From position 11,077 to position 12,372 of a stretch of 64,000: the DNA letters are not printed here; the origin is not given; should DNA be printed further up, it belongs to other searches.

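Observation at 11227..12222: Pseudo-ATPase::LytTR fusion heading an ABC exporter operon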

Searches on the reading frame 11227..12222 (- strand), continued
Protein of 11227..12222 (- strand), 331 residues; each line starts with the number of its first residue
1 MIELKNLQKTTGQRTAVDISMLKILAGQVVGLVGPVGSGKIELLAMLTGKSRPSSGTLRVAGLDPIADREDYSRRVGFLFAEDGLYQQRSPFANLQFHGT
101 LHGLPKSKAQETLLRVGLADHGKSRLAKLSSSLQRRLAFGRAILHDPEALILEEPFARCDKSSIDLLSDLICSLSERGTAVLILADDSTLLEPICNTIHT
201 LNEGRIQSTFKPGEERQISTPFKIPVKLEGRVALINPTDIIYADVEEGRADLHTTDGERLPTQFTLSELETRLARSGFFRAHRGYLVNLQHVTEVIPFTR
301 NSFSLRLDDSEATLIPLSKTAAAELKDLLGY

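Call 15: find_related_loci(query=A1, collection=genome_contigs, flank=10000)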
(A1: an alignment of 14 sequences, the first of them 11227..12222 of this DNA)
Query A1 (331 aa) in genome_contigs; peptide patterns used: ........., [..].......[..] (x = any residue, [..] = any of these).
241 stretches matched a pattern; 205 encode a relative of the query (tblastn E <= 1e-3); the best 80 are kept; 80 distinct loci.
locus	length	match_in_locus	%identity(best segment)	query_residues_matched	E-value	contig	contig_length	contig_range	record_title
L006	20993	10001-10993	93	1-331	0e+0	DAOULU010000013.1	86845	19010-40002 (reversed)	MAG TPA_asm: Anaerolineales bacterium isolate W31_54 k127_24410, whole genome shotgun sequence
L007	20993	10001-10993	89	1-331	0e+0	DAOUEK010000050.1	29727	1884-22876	MAG TPA_asm: Anaerolineales bacterium isolate N6_271 k139_1015304, whole genome shotgun sequence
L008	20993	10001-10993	89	1-331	0e+0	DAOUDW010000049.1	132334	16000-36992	MAG TPA_asm: Anaerolineales bacterium isolate N14_70 337713, whole genome shotgun sequence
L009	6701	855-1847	75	1-331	6e-166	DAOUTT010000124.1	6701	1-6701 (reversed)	MAG TPA_asm: Anaerolineales bacterium isolate CSMAG_804 CSMAG_804_k141_735986_length_6701_cov_9.0000, whole genome shotg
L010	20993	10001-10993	74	1-331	6e-164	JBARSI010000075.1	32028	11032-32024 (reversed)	MAG: Anaerolineales bacterium isolate MFD12959_ilm_asm_bin40 k127_278213, whole genome shotgun sequence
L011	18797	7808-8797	65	1-331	1e-142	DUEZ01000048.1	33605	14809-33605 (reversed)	MAG TPA_asm: Anaerolineae bacterium isolate W379 Contig48, whole genome shotgun sequence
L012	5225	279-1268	65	1-331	2e-139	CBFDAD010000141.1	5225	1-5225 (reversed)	MAG TPA_asm: uncultured bacterium isolate SRR26215687_binner12_Refined_53 genome assembly, contig: ERZ25073490.14857, wh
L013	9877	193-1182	61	1-331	1e-133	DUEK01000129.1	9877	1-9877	MAG TPA_asm: Thermoflexia bacterium isolate G79 Contig129, whole genome shotgun sequence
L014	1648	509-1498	62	1-331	1e-140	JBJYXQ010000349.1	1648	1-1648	MAG: Anaerolineae bacterium isolate S5_7_050615r2r1_22 S5_7_050615r2r1_22_000000000349, whole genome shotgun sequence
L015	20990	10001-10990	61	1-331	5e-129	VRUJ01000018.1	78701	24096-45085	MAG: Chloroflexota bacterium isolate MohnsGC08_bin188 NODE_18_length_78701_cov_52.925303, whole genome shotgun sequence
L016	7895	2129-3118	59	1-331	1e-128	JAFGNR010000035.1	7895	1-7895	MAG: Anaerolineae bacterium isolate Zod_Metabat.557 k87_149676, whole genome shotgun sequence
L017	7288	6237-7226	57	1-331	6e-126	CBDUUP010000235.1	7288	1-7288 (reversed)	MAG TPA_asm: uncultured Anaerolineales bacterium isolate SRR22302368_binner13_Refined_76 genome assembly, contig: ERZ257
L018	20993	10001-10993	59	1-331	4e-125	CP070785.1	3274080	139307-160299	MAG: Chloroflexota bacterium isolate bin156 chromosome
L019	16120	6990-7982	59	1-331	5e-125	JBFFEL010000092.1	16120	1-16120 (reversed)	MAG: Anaerolineales bacterium isolate Mix_mud13.2021.11.71 k141_580596_length_16120_cov_14.3997, whole genome shotgun se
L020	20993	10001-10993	58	1-331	9e-125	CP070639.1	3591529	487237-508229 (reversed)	MAG: Anaerolineales bacterium isolate bin917 chromosome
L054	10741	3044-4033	55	1-331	5e-116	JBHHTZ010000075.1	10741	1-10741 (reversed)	MAG: Anaerolineae bacterium isolate S.6.sp3_bin.4 NODE_981_length_10741_cov_6.384147, whole genome shotgun sequence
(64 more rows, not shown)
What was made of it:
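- Checked: In addition, 205 stretches in species-representative genomes encode a relative (call 15).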

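Call 30: search_protein_representatives(protein=window:11227-12222:-)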
Query: 331 residues. Proteins with E-value up to 0.001 (for the whole library): 214524; up to 1e-10: 47538; up to 1e-30: 158. The best 150 are listed.
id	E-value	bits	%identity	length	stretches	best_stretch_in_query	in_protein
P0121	6.7e-116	403.5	59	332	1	1-331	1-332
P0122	5.4e-89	315.2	48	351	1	1-331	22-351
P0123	6.8e-89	314.8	48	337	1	1-331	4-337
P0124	1.4e-81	290.9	61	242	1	93-331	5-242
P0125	4.5e-79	282.6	45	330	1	1-331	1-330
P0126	1.3e-75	271.2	45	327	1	4-331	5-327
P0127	6.2e-69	249.3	48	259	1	1-254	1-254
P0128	1.4e-65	238.3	43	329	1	1-331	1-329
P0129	9.4e-64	232.3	42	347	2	1-209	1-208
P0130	5.9e-62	226.4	51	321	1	3-213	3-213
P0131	1.3e-61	225.2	46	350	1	1-264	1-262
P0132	6.3e-60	219.7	39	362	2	1-214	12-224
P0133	8.9e-59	215.9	42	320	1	1-331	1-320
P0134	1.7e-58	215.0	39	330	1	1-329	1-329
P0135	3.9e-58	213.8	39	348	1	3-329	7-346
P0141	5.2e-52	193.7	37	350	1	2-330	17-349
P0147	6.8e-47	176.9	36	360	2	223-330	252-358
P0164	2.7e-41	158.5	35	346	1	3-331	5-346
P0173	1.8e-40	155.8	37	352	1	24-329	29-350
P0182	4.0e-39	151.4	35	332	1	2-330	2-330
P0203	4.9e-37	144.5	33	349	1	2-330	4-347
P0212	1.0e-35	140.2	34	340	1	1-328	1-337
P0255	5.4e-32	128.0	32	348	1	1-329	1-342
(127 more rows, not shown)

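Call 32: list_cluster_members(proteins=[P0122, P0128, P0135, P0141, P0164, P0173, P0182, P0203, P0212, P0255])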
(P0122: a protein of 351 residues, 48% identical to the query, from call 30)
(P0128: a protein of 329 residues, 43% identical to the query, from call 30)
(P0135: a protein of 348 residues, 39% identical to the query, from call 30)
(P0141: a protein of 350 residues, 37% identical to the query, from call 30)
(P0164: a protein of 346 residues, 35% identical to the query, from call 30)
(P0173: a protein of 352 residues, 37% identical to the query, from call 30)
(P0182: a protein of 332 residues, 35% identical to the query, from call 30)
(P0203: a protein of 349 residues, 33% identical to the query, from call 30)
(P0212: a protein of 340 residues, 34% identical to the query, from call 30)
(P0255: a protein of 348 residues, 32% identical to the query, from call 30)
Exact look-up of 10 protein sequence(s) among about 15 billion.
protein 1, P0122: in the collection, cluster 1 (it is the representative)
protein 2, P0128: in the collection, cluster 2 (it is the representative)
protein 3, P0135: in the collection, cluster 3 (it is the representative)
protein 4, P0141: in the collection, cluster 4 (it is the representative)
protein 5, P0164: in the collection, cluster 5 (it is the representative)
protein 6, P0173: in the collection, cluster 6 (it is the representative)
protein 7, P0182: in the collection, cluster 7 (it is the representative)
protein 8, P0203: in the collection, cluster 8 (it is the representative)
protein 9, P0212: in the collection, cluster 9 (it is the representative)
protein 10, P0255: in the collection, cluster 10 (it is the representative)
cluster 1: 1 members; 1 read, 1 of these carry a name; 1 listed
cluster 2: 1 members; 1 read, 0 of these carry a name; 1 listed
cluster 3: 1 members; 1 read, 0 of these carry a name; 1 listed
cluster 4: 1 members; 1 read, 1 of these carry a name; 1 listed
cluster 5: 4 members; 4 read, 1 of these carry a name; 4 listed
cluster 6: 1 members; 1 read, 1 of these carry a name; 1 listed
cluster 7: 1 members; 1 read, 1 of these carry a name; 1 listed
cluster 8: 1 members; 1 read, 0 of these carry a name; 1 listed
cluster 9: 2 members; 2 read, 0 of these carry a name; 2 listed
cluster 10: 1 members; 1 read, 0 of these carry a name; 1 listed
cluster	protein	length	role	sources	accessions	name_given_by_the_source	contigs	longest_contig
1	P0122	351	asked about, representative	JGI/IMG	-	ABC-2 type transport system ATP-binding protein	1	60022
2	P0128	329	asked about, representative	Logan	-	-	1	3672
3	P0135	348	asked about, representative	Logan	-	-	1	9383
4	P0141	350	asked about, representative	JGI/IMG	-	ABC-2 type transport system ATP-binding protein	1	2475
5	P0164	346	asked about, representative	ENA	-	-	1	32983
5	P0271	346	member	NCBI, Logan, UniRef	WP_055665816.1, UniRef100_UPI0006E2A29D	LytTR family transcriptional regulator DNA-binding domain-containing protein ... | LytTR family transcriptional regulator DNA-binding domain-containing protein n=1 ...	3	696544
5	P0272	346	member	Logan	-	-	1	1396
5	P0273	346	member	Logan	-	-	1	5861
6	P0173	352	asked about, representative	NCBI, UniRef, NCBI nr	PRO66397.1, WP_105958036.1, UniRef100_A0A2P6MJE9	LytTR family transcriptional regulator DNA-binding domain-containing protein ... | Transcriptional regulator n=1 Tax=Alkalicoccus urumqiensis TaxID=1548213 ...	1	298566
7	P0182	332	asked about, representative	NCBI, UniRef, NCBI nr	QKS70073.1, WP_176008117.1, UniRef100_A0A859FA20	LytTR family transcriptional regulator DNA-binding domain-containing protein ... | LytTR family transcriptional regulator DNA-binding domain-containing protein n=1 ...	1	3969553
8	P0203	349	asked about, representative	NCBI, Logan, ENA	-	-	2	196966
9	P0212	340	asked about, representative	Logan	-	-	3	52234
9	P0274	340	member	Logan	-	-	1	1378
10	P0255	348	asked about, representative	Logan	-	-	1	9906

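Call 46: predict_structure(alignment_id=A2)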
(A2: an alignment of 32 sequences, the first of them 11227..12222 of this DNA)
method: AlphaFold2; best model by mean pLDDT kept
length: 331 residues; sequences in the alignment: 32
mean_pLDDT: 94.7   pTM: 0.72
mean pLDDT of the five models: 94.7, 94.7, 94.5, 93.5, 93.1
residues with pLDDT >= 90: 299; 70-90: 24; 50-70: 4; < 50: 4
segments of 3 or more residues with pLDDT < 50: 217-220
pLDDT, mean of each block of 10 residues (from residue 1): 98 96 98 95 98 98 98 98 95 98 97 98 96 98 98 97 98 98 96 97 95 65 86 93 96 96 95 91 96 91 94 95 88 64
secondary structure, 60 per line:
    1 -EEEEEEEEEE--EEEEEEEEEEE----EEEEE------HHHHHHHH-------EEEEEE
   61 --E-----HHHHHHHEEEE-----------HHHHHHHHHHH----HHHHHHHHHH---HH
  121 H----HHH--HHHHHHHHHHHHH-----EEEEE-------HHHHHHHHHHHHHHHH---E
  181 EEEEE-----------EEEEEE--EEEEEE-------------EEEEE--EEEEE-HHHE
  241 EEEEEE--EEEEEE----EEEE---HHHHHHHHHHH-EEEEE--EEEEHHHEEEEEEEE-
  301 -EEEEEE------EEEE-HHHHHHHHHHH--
elements in order: E2-11 E14-24 E29-33 H40-47 E55-60 H69-75 E76-79 H91-101 H106-115 H131-143 E149-153 H161-176 E180-185 E197-202 E205-210 E224-228 E231-235 E240-246 E249-254 E259-262 H266-276 E278-282 E285-288 E292-299 E302-307 E314-317 H319-329
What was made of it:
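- Checked: AlphaFold2 models both domains at a mean pLDDT of 94.7 (call 46).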

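Call 49: fold_search(model_id=the predicted structure, library=pdb)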
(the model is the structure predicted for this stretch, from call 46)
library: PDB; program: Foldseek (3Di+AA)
matches with E <= 10: 1833; with E <= 0.001: 1262
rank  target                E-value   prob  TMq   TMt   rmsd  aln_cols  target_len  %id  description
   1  2it1_A                8.4e-22  1.00  0.56  0.51   9.9       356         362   22  Structure of PH0203 protein from Pyrococcus horikoshii (released 2007-10-30)
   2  2it1_B                3.1e-21  1.00  0.57  0.53  10.0       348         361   23  Structure of PH0203 protein from Pyrococcus horikoshii (released 2007-10-30)
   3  2yyz                  4.6e-21  1.00  0.56  0.52   9.5       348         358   20  Crystal structure of Sugar ABC transporter, ATP-binding protein (released 2007-11-06)
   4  4yer_A                1.1e-20  1.00  0.63  0.72   6.8       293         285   24  Crystal structure of an ABC transporter ATP-binding protein (TM_1403) from Thermotoga maritima MSB8 at 2.35 A resoluti (released 2015-03-11)
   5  4yer_B                1.2e-20  1.00  0.61  0.72   4.4       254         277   25  Crystal structure of an ABC transporter ATP-binding protein (TM_1403) from Thermotoga maritima MSB8 at 2.35 A resoluti (released 2015-03-11)
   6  4p31_A                2.0e-20  1.00  0.60  0.83   2.1       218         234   25  Crystal structure of a selenomethionine derivative of E. coli LptB in complex with ADP-Magensium (released 2014-03-26)
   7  3puv_B                2.4e-20  1.00  0.58  0.54   9.5       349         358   19  Crystal Structure of an outward-facing MBP-Maltose transporter complex bound to ADP-VO4 (released 2011-08-10)
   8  4p33_A                2.8e-20  1.00  0.59  0.82   2.2       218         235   24  Crystal structure of E. coli LptB-E163Q in complex with ATP-sodium (released 2014-03-26)
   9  4qc2_A                3.8e-20  1.00  0.59  0.81   2.4       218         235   25  Crystal structure of lipopolysaccharide transport protein LptB in complex with ATP and Magnesium ions (released 2014-10-22)
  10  6mbn_A                4.0e-20  1.00  0.59  0.80   2.3       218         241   24  LptB E163Q in complex with ATP (released 2019-08-14)
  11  3puy_B                5.1e-20  1.00  0.58  0.54   9.1       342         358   20  Crystal Structure of an outward-facing MBP-Maltose transporter complex bound to AMP-PNP after crystal soaking of the p (released 2011-05-18)
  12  4p31_B                7.2e-20  1.00  0.59  0.83   2.2       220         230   25  Crystal structure of a selenomethionine derivative of E. coli LptB in complex with ADP-Magensium (released 2014-03-26)
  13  6b89_B                7.2e-20  1.00  0.60  0.86   2.4       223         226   25  E. coli LptB in complex with ADP and novobiocin (released 2017-12-06)
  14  9j4r_B                8.6e-20  1.00  0.59  0.57   8.5       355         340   20  Cryo-EM structure of ferric ion importer, FbpBC, from Thermus thermophilus (released 2025-08-13)
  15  6b8b                  1.0e-19  1.00  0.60  0.84   2.5       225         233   25  E. coli LptB in complex with ADP and a novobiocin derivative (released 2017-12-06)
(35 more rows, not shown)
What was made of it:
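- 11578..12222 (-): Pseudo-NBD, residues 1-215. It has the ABC ATPase fold, but the Walker A Ser/Thr, Q-loop Gln, signature, Walker B Asp and H-loop His are all replaced. AF2 block pLDDT is 95-98, and Foldseek gives rmsd 2.1-2.5 A to the LptB, MacB and FtsE NBDs (calls 46, 49).
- On Catalytically active ABC transporter NBD: Foldseek gives rmsd 2.1-2.5 A over about 220 residues to the LptB, MacB and FtsE NBDs (calls 46, 49).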
